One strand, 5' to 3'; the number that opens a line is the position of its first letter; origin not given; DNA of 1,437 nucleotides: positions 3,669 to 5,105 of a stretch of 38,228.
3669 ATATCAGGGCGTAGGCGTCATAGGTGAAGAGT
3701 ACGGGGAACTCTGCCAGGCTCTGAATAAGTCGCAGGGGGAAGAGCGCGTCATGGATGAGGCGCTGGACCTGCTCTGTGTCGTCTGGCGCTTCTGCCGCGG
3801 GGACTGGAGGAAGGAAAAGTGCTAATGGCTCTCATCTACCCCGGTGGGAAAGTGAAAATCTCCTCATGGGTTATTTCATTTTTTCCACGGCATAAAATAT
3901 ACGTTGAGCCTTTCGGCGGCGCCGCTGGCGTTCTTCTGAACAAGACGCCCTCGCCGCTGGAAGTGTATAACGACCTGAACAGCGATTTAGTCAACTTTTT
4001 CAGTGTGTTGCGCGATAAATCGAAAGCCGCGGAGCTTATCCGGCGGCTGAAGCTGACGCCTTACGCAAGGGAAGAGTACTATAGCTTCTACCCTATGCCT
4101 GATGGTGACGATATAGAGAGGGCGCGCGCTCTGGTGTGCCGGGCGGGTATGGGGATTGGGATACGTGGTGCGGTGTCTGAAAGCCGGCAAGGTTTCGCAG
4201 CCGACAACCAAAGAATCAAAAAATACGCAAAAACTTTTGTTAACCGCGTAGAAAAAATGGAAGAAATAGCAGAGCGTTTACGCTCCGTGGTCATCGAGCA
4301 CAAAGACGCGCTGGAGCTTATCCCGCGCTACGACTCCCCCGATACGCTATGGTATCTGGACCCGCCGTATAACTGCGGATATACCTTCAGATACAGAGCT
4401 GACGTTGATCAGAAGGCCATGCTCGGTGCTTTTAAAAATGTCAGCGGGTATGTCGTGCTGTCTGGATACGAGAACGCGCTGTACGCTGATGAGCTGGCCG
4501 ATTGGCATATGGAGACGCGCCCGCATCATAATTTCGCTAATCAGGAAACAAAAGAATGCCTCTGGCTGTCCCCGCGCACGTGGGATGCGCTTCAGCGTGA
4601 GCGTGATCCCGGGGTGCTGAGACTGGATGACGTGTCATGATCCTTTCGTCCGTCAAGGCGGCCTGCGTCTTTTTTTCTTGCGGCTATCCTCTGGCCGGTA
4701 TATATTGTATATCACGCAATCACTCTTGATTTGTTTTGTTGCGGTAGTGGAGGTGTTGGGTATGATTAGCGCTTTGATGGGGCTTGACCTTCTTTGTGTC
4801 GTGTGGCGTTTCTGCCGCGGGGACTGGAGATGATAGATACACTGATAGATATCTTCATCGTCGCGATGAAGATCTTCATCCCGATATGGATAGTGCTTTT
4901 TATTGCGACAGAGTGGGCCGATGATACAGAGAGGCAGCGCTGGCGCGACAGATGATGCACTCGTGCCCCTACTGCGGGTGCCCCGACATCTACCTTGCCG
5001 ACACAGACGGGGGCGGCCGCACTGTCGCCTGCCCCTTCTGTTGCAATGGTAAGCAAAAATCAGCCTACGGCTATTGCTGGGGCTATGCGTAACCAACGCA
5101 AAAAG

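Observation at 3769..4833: Orphan Dam-family adenine methyltransferase inserted as a moron, bounded by 47-bp direct repeats that duplicate the 3' end of the upstream gene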

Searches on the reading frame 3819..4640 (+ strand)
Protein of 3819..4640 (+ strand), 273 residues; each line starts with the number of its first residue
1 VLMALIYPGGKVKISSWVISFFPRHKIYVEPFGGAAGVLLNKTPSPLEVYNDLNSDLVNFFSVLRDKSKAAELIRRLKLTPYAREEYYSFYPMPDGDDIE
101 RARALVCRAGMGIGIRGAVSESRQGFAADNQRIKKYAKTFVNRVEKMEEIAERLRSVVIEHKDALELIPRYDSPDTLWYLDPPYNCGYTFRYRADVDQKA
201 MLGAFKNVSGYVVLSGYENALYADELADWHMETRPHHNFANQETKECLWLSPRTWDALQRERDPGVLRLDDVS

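Call 6: search_protein_families(library=pfam, proteins=[window:3819-4640:+], max_evalue=0.01)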
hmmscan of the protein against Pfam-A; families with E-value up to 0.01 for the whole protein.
window:3819-4640:+ (273 aa): 1 family
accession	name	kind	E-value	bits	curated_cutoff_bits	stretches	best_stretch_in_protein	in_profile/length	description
PF02086.21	MethyltransfD12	-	3.7e-18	66.6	22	1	7-189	1-191/253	D12 class N6 adenine-specific DNA methyltransferase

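Call 10: find_related_loci(query=window:3825-4637:+, collection=viral_contigs, flank=5000)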
Query window:3825-4637:+ (271 aa) in viral_contigs; peptide patterns used: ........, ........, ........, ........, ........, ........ (x = any residue, [..] = any of these).
122 stretches matched a pattern; 120 encode a relative of the query (tblastn E <= 1e-3); the best 80 are kept; 80 distinct loci.
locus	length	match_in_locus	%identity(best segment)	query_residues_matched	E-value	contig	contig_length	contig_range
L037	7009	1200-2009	86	2-271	2e-161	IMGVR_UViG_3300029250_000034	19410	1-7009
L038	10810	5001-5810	86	2-271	5e-159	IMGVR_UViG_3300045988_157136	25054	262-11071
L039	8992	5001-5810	86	2-271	3e-158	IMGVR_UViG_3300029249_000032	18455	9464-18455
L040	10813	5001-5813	82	2-271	6e-152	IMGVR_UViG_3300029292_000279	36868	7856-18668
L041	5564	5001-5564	87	2-189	3e-109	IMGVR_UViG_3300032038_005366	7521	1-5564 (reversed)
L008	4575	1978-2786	85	2-271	2e-81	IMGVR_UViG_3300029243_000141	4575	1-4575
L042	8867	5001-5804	40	5-261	1e-54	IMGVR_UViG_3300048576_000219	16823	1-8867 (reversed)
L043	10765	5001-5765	42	3-260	2e-54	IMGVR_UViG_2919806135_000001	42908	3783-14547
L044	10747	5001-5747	43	5-249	5e-54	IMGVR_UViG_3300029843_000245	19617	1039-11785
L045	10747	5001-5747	43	5-249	4e-54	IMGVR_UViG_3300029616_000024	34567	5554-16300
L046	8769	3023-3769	43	5-249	1e-53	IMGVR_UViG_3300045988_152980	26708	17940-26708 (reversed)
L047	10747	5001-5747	42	5-249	1e-53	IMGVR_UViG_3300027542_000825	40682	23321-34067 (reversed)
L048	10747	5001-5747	43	5-249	1e-53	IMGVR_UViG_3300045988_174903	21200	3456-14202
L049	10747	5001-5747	43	5-249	1e-53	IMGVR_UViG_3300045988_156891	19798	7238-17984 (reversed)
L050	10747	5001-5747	43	5-249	2e-53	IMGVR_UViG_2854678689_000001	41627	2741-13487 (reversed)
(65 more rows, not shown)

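Call 19: find_encoding_contigs(protein=window:3825-4640:+, flank=6000, max_places=10)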
Protein window:3825-4640:+ (271 aa): 20 contigs read that carry it; 10 places shown.
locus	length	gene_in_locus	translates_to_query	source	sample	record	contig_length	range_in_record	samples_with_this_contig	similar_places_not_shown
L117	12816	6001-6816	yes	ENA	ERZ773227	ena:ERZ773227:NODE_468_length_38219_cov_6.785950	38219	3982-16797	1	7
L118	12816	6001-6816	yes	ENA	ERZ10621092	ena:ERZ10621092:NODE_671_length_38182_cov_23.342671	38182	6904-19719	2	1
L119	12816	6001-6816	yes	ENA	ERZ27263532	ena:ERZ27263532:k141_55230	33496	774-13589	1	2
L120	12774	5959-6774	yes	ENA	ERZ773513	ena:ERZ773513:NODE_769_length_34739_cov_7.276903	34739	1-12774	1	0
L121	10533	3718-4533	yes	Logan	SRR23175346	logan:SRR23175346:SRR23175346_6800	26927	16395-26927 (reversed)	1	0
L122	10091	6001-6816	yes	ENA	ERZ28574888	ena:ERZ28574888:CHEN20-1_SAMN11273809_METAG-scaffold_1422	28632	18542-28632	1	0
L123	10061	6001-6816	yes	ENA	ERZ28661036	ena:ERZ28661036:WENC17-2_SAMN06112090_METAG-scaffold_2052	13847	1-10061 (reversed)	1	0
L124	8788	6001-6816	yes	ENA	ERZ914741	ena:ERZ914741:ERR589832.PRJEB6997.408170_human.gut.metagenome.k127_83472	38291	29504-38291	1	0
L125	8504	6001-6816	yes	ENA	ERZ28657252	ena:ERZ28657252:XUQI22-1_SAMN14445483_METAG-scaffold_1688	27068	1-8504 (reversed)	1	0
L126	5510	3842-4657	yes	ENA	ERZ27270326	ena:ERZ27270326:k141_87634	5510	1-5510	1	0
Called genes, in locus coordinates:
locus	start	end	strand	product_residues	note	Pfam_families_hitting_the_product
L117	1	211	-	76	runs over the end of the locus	-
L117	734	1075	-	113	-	-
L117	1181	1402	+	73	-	-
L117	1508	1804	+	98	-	-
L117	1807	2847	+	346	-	-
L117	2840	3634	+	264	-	PF01695:IstB_IS21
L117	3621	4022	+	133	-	PF00436:SSB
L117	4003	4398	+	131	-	PF08774:VRR_NUC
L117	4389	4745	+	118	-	PF13936:HTH_38 (faint)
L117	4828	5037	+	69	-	-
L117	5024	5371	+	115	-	PF19889:DUF6362 (faint)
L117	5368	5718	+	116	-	PF19905:DUF6378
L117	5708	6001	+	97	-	-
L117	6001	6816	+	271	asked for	PF02086:MethyltransfD12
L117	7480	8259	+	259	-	-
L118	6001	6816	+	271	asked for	PF02086:MethyltransfD12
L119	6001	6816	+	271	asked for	PF02086:MethyltransfD12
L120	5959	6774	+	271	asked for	PF02086:MethyltransfD12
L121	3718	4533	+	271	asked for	PF02086:MethyltransfD12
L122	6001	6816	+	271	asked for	PF02086:MethyltransfD12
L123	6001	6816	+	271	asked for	PF02086:MethyltransfD12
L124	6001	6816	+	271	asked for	PF02086:MethyltransfD12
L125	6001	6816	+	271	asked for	PF02086:MethyltransfD12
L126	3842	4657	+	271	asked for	PF02086:MethyltransfD12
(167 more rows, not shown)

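Call 31: search_solved_structures(query=window:3825-4637:+, max_evalue=0.01, show_alignments=2)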
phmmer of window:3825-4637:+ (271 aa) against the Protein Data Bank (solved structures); distinct sequences matched with E-value up to 0.01: 7.
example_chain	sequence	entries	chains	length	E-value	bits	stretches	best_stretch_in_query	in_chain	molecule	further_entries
7m6b_B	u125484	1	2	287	2e-07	33.8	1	3-184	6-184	Site-specific DNA-methyltransferase (adenine-specific)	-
2g1p_A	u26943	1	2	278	7.4e-06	28.6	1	4-183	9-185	DNA adenine methylase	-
4rtj_A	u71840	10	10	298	8.9e-06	28.4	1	4-183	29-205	DNA adenine methylase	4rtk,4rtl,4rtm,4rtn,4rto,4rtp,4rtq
4gol_D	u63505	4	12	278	9.1e-06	28.3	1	4-183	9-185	DNA adenine methylase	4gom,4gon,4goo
4gbe_D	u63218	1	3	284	9.7e-06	28.2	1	4-183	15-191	DNA adenine methylase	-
2dpm_A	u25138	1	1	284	1.1e-05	28.1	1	6-226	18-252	PROTEIN (ADENINE-SPECIFIC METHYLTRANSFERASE DPNII 1)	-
2ore_D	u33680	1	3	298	1.1e-05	28.1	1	4-183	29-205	DNA adenine methylase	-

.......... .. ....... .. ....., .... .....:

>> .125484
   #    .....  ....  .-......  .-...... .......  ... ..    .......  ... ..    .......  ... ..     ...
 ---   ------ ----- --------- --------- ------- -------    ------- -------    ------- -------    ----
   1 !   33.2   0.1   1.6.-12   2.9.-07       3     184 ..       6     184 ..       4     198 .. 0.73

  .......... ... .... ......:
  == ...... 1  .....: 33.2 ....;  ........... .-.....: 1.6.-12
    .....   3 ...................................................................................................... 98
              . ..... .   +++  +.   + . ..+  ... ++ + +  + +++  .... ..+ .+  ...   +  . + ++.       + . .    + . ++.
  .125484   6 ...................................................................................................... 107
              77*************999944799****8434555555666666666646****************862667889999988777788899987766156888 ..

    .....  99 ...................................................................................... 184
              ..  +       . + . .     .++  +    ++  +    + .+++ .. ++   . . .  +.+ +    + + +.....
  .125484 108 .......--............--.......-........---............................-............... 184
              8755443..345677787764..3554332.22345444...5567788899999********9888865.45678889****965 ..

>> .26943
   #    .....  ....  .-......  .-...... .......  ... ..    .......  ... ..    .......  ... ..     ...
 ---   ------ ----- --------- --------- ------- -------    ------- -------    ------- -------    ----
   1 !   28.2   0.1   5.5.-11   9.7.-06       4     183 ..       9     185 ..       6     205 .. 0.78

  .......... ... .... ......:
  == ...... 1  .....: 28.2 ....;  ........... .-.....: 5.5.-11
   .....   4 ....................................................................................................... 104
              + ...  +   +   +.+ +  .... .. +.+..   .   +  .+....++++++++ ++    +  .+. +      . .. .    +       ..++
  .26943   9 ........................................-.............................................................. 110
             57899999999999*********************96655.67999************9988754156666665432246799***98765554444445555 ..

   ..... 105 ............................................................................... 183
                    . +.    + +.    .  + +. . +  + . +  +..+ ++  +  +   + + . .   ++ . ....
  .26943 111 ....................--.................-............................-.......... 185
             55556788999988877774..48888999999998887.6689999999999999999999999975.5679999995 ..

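Call 32: search_protein_families(library=phrogs, proteins=[window:3825-4637:+], max_evalue=0.001)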
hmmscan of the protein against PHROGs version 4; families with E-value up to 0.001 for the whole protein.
window:3825-4637:+ (271 aa): 4 families
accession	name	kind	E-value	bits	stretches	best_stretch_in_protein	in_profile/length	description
phrog_56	-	other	4.2e-57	195.8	1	3-255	65-328/647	DNA methyltransferase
phrog_1996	-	other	3.7e-20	73.4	1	134-248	16-139/150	DNA methyltransferase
phrog_13242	-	unknown function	1.3e-18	68.2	1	6-211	32-226/450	-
phrog_23217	-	unknown function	3.4e-17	63.6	1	2-88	6-90/109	-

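Call 33: search_protein_families(library=ncbifam, proteins=[window:3825-4637:+], max_evalue=0.01)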
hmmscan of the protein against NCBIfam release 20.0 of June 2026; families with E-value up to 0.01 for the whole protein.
window:3825-4637:+ (271 aa): 2 families
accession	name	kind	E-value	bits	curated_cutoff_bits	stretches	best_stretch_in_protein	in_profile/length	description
TIGR00571.1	dam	subfamily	1.5e-14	54.3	114.85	1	3-86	5-89/267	Dam family site-specific DNA-(adenine-N6)-methyltransferase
NF008152.0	PRK10904.1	equivalog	4.9e-06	26.1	441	1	4-69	9-73/271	adenine-specific DNA-methyltransferase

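Call 36: search_dna_similar(query=window:3825-4637:+, collection=phages, mode=protein, max_rows=15)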
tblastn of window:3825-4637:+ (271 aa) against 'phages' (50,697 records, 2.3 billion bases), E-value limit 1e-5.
Records with a match: 236; places in all: 242; records where one place covers at least 80% of the query: 155.
Best place of each record, by identity: <60% 236.
By first word of the organism name: Burkholderia 28; Bacteriophage 21; Vibrio 19; Pseudomonas 16; Campylobacter 12; Brevibacillus 9; Acinetobacter 9; Yersinia 7; Listeria 7; Caudoviricetes 6; and 48 more.
By host as written in the record: - 48; Burkholderia sp. 16; Brevibacillus laterosporus 9; Yersinia enterocolitica 7; Helicobacter heilmannii 6; Pseudomonas aeruginosa 4; Haloarcula californiae 4; Thermus thermophilus HB8 3; and 108 more.
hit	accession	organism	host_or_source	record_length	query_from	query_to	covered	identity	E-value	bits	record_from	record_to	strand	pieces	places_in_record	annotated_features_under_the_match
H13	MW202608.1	Caudoviricetes sp.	Manatee Spring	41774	2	266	98%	42.3%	2e-54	194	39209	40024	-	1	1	DNA adenine methylase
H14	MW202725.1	Caudoviricetes sp.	Manatee Spring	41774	2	266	98%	42.3%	2e-54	194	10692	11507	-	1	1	DNA adenine methylase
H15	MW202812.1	Caudoviricetes sp.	Manatee Spring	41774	2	266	98%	42.3%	2e-54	194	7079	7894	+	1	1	DNA adenine methylase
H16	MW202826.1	Caudoviricetes sp.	Manatee Spring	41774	2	266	98%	42.3%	2e-54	194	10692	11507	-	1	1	DNA adenine methylase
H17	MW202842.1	Caudoviricetes sp.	Manatee Spring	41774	2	266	98%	42.3%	2e-54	194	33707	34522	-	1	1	DNA adenine methylase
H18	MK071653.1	Meiothermus phage MMP7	Meiothermus sp.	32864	3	260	95%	43.4%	1e-53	192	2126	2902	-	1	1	DNA adenine methylase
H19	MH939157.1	Meiothermus phage MMP17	Meiothermus sp.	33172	3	260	95%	43.4%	1e-53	192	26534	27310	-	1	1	D12 class N6 adenine-specific DNA methyltransferase | serine protease-like protein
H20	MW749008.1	Hafnia phage vB_HpaM_Meifeng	Hafnia paralvei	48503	2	262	96%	40.0%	6e-53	190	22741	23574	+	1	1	putative DNA adenine methylase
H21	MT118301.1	Pseudomonas phage Epa33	Pseudomonas sp.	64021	3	249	91%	42.1%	2e-46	171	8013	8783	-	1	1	hypothetical protein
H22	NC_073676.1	Pseudomonas phage Epa33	Pseudomonas sp.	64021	3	249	91%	42.1%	2e-46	171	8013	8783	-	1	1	hypothetical protein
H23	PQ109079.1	Thermus phage Cumys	Thermus thermophilus HB8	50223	3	250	92%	41.3%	1e-40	154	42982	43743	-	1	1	DNMT | hypothetical protein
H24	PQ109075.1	Thermus phage Lalka8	Thermus thermophilus HB8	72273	3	258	94%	39.9%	7e-42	158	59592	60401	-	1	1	DNMT | hypothetical protein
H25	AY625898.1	Pseudomonas phage F116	-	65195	3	249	91%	41.4%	3e-45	168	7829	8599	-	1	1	DNA adenine methyltransferase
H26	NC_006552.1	Pseudomonas phage F116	Pseudomonas aeruginosa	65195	3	249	91%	41.4%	3e-45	168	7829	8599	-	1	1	DNA methyltransferase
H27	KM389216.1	Pseudomonas phage F_ET605sp/Pa1651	-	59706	5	258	94%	39.9%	5e-48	176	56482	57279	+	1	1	record has no annotation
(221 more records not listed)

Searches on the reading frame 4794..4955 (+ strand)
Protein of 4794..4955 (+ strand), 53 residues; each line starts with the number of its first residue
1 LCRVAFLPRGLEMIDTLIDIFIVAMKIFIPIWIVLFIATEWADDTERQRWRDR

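Call 6: search_protein_families(library=pfam, proteins=[window:4794-4955:+], max_evalue=0.01)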
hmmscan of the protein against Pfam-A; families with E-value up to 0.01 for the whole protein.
window:4794-4955:+ (53 aa): 0 families

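Call 17: find_related_loci(query=window:4794-4952:+, collection=viral_contigs, flank=5000)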
Query window:4794-4952:+ (53 aa) in viral_contigs; peptide patterns used: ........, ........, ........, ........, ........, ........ (x = any residue, [..] = any of these).
23 stretches matched a pattern, but none encodes a relative of the query by tblastn (E <= 1e-3).

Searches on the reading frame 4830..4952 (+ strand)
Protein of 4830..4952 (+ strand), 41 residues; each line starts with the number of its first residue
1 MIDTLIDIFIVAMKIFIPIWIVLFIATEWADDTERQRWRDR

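Call 22: find_homologous_proteins(query=window:4830-4952:+, max_evalue=1)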
Query seq(41 aa) (41 aa): 4 proteins with E <= 1 among 4 candidates.
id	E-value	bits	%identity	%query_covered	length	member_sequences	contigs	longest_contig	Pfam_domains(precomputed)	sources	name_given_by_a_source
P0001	2.0e-18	81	100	100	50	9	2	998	-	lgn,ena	-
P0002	3.4e-17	78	93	100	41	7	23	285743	-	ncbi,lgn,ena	-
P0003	8.1e-16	73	88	100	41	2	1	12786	-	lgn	-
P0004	2.8e-10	56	83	100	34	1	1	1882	-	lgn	-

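Call 24: find_encoding_contigs(protein=P0002, flank=6000, max_places=10)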
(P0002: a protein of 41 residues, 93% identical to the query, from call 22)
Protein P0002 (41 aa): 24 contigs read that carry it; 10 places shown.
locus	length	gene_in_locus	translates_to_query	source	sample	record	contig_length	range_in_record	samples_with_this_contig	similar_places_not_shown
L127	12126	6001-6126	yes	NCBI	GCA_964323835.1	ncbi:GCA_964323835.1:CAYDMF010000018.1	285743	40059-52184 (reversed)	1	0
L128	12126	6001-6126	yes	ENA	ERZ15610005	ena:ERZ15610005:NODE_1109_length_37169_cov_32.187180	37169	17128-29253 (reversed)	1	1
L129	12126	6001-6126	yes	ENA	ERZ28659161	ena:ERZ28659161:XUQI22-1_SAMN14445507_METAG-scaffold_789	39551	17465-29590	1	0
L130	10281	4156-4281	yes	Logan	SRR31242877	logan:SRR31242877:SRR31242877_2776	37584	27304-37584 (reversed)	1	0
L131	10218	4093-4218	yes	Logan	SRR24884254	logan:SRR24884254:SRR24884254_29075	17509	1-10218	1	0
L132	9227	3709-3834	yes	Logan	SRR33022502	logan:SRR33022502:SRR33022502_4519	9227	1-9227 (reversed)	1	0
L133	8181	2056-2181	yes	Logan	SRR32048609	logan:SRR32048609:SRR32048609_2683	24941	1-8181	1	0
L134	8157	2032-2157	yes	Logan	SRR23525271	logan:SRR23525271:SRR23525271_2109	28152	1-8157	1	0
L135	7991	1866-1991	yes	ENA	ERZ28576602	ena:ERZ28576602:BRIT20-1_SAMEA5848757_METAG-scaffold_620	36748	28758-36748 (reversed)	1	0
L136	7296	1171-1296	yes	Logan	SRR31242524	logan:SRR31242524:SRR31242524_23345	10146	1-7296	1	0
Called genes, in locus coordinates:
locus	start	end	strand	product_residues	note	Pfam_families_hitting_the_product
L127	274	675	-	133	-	-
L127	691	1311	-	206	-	PF00717:Peptidase_S24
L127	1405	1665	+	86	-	-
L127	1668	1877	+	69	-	-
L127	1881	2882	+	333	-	-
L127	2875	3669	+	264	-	PF01695:IstB_IS21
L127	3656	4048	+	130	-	PF00436:SSB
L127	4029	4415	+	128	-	PF08774:VRR_NUC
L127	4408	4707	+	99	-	-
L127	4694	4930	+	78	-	-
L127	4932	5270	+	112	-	PF19889:DUF6362 (faint), PF13384:HTH_23 (faint)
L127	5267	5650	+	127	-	PF19905:DUF6378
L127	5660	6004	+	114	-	-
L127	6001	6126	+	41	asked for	-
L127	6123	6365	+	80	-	-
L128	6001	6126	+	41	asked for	-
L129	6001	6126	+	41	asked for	-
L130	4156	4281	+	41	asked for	-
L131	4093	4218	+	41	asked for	-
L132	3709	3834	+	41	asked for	-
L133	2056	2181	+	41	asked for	-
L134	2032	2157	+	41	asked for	-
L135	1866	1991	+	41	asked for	-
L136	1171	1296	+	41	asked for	-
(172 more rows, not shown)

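Call 25: find_encoding_contigs(protein=P0003, flank=6000, max_places=5)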
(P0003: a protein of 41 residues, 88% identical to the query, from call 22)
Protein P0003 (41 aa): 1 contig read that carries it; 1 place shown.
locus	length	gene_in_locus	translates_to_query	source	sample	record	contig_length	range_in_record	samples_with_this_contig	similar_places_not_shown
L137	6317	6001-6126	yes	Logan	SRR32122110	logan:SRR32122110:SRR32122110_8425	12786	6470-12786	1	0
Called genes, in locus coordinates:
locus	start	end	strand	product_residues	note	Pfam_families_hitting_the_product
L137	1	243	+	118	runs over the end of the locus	-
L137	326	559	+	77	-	-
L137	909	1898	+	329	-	-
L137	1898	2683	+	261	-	-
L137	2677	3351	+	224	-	PF27782:Csf3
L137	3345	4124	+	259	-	PF01507:PAPS_reduct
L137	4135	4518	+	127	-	PF19905:DUF6378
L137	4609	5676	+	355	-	PF00145:DNA_methylase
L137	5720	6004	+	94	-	-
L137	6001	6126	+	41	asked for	-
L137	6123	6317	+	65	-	?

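Call 26: find_encoding_contigs(protein=P0004, flank=6000, max_places=5)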
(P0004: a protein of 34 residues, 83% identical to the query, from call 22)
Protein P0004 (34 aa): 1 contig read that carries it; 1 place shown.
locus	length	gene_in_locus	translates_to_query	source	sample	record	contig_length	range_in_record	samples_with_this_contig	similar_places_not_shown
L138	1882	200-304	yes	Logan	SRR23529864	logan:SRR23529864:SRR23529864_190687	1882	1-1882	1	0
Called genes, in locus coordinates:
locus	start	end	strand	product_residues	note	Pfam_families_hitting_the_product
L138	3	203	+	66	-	?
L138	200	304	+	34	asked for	-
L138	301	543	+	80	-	-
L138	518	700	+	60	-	PF13597:NRDD (weak)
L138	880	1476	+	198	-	-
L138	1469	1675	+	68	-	-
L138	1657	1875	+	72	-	-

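Call 32: search_protein_families(library=phrogs, proteins=[window:4830-4952:+], max_evalue=0.001)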
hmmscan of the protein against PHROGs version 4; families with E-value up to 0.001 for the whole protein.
window:4830-4952:+ (41 aa): 0 families
